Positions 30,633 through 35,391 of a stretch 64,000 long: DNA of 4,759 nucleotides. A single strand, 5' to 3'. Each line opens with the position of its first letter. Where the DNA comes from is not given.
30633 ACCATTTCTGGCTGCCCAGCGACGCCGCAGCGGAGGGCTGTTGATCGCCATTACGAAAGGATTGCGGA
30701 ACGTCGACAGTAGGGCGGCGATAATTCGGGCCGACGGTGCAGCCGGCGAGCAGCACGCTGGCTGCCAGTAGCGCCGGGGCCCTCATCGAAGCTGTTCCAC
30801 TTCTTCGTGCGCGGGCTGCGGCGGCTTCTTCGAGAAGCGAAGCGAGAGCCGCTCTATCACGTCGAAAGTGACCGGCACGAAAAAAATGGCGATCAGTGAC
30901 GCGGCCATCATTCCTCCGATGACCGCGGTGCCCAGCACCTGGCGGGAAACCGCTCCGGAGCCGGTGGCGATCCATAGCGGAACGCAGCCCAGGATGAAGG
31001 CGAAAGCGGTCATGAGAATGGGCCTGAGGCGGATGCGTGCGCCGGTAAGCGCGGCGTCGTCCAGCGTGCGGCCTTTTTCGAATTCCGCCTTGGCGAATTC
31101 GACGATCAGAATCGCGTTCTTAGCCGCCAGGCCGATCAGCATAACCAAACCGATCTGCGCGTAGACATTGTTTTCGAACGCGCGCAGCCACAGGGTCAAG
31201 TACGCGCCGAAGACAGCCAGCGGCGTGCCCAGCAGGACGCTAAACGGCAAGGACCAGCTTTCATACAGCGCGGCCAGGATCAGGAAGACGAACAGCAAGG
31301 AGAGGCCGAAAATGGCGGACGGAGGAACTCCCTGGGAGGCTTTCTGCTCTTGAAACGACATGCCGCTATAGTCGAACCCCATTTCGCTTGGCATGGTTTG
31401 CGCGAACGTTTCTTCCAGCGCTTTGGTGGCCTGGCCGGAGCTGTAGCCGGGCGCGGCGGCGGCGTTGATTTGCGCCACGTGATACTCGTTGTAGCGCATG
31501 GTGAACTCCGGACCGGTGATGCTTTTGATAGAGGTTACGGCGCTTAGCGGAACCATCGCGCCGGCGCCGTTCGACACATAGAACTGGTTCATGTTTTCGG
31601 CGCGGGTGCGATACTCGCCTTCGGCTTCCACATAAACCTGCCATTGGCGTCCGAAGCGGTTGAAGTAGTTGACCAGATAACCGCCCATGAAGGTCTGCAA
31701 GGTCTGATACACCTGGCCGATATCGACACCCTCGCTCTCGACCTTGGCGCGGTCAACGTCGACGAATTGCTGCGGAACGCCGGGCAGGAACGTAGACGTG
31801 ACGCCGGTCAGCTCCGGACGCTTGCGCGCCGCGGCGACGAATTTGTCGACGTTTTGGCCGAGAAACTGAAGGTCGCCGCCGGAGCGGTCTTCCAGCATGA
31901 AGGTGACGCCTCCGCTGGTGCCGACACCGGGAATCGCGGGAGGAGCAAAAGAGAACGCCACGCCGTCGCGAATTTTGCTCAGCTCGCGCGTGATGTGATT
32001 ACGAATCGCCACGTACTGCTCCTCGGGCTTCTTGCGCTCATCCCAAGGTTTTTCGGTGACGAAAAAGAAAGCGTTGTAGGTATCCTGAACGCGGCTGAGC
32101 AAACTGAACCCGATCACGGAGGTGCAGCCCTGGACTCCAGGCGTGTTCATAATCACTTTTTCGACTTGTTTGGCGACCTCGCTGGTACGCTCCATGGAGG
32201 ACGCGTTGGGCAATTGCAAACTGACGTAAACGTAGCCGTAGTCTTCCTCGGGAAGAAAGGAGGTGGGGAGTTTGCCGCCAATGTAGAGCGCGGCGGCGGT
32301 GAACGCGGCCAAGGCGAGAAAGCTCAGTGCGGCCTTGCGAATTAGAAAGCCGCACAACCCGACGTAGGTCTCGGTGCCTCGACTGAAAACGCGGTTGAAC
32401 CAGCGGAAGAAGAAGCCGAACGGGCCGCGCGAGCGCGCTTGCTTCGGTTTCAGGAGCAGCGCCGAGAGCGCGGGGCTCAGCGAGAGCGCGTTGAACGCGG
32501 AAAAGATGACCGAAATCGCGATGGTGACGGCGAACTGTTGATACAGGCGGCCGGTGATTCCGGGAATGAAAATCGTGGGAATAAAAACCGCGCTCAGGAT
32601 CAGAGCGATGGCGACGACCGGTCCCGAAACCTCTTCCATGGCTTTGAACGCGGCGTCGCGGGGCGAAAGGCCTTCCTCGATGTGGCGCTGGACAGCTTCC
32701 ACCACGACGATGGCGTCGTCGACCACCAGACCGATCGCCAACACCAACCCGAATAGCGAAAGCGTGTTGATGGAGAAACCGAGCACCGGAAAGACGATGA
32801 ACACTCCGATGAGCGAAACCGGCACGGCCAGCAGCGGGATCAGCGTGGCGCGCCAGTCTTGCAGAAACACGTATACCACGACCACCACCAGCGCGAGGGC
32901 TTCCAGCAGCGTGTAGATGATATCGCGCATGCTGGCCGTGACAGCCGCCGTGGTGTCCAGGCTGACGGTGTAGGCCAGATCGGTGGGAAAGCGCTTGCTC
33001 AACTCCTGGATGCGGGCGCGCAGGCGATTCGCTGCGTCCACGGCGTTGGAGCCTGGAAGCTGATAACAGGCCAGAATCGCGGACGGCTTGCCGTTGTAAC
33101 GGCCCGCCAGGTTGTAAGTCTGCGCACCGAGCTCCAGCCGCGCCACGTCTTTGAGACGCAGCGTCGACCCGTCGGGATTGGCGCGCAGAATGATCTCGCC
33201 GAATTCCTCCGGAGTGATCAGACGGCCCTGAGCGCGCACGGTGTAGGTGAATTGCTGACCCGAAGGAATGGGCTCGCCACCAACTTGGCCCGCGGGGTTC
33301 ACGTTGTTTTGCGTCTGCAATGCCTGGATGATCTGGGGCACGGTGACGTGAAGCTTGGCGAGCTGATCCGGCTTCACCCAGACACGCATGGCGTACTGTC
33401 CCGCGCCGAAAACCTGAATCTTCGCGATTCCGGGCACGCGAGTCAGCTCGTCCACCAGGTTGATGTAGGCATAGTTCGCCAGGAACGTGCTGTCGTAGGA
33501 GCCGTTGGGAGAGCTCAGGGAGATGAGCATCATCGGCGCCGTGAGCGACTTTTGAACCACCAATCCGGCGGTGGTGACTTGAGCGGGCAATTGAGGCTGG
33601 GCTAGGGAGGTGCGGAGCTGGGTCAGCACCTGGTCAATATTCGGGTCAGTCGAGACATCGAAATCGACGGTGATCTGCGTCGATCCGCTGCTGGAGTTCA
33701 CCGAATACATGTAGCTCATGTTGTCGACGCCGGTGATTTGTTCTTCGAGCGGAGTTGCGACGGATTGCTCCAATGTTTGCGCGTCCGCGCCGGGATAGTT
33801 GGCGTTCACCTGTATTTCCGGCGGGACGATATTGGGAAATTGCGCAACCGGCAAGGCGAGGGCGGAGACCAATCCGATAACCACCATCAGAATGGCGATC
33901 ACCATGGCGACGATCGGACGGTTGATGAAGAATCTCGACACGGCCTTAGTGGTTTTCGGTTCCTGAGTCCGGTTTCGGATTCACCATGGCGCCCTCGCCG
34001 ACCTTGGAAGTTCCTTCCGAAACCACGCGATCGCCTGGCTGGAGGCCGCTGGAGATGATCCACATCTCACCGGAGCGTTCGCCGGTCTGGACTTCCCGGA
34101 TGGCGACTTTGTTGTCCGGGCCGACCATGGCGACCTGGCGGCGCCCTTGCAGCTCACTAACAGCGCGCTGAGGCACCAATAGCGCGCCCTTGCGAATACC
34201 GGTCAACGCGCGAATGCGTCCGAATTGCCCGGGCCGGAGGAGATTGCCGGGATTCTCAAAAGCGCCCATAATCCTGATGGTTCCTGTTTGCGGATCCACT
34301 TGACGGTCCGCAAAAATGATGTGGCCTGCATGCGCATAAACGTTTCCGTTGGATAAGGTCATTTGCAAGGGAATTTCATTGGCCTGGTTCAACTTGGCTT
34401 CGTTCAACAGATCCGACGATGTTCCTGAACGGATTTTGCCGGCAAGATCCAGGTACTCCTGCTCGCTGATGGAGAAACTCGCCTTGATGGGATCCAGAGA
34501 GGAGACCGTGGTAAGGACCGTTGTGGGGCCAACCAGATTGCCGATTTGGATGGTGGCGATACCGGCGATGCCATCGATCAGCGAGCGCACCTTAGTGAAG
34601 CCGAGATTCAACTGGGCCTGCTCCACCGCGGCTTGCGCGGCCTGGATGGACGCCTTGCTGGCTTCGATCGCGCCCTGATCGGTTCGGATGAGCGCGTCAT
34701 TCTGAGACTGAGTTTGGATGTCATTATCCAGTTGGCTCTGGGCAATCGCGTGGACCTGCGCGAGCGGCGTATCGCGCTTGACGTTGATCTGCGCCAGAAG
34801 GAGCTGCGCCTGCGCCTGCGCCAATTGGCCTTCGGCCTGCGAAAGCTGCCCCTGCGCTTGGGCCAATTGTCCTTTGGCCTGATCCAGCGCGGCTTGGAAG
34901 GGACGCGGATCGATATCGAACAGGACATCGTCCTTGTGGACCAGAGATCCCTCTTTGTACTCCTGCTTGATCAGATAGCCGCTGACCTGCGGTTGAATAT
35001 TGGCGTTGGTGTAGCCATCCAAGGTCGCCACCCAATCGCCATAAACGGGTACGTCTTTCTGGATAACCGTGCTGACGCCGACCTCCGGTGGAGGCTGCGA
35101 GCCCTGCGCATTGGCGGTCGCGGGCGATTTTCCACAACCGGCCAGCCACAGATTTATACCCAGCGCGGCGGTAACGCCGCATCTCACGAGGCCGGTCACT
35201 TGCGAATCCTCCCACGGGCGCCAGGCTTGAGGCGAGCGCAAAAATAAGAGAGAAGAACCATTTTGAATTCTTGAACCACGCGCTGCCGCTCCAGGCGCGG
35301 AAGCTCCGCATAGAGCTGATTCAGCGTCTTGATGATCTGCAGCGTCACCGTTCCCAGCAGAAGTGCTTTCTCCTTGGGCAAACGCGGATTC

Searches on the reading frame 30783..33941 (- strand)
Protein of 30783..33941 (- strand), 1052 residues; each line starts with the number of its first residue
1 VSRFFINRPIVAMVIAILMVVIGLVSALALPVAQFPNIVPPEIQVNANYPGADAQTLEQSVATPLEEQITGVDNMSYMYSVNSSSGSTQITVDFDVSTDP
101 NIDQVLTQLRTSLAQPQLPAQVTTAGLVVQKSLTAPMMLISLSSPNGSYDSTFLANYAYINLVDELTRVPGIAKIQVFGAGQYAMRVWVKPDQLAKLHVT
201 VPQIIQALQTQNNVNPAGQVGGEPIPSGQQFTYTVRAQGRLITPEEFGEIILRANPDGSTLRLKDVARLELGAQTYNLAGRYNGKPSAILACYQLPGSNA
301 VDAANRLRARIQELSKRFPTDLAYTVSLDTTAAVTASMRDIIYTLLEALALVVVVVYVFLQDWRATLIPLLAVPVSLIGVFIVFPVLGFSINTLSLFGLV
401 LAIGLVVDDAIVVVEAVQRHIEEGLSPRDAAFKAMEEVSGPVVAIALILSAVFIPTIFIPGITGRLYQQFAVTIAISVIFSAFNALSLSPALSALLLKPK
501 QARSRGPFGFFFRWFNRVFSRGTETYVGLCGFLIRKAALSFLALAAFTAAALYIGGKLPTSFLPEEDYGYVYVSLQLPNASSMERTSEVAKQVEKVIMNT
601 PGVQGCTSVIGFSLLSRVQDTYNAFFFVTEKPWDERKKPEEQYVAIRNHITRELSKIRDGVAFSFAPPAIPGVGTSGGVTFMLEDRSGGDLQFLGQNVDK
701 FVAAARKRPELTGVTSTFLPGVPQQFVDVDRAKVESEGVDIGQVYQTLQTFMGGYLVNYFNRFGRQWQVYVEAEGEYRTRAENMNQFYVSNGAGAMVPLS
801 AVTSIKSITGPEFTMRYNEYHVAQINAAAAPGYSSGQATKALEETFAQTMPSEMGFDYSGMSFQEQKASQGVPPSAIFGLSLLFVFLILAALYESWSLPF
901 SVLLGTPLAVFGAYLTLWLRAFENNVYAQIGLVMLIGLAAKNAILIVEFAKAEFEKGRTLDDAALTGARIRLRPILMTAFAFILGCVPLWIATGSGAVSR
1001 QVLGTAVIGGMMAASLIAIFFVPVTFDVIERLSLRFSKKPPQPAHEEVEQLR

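Call 76: search_protein_families(library=pfam, proteins=[window:30783-33941:-], max_evalue=0.00001)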
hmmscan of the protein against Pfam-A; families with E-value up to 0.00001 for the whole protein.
window:30783-33941:- (1052 aa): 2 families
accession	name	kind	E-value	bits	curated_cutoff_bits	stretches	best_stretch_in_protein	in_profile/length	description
PF00873.25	ACR_tran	-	0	1078.4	28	1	1-1029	1-1020/1021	AcrB/AcrD/AcrF family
PF03176.21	MMPL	-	7.6e-12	45.3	20.5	1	293-514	92-318/333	MMPL family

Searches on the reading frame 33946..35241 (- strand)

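Call 76: search_protein_families(library=pfam, proteins=[window:33946-35241:-], max_evalue=0.00001)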
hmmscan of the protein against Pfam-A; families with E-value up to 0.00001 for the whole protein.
window:33946-35241:- (431 aa): 1 family
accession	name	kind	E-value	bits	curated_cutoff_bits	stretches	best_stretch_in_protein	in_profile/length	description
PF16576.10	HlyD_D23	-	4.2e-09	36.4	30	0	75-340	15-213/214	Barrel-sandwich domain of CusB or HlyD membrane-fusion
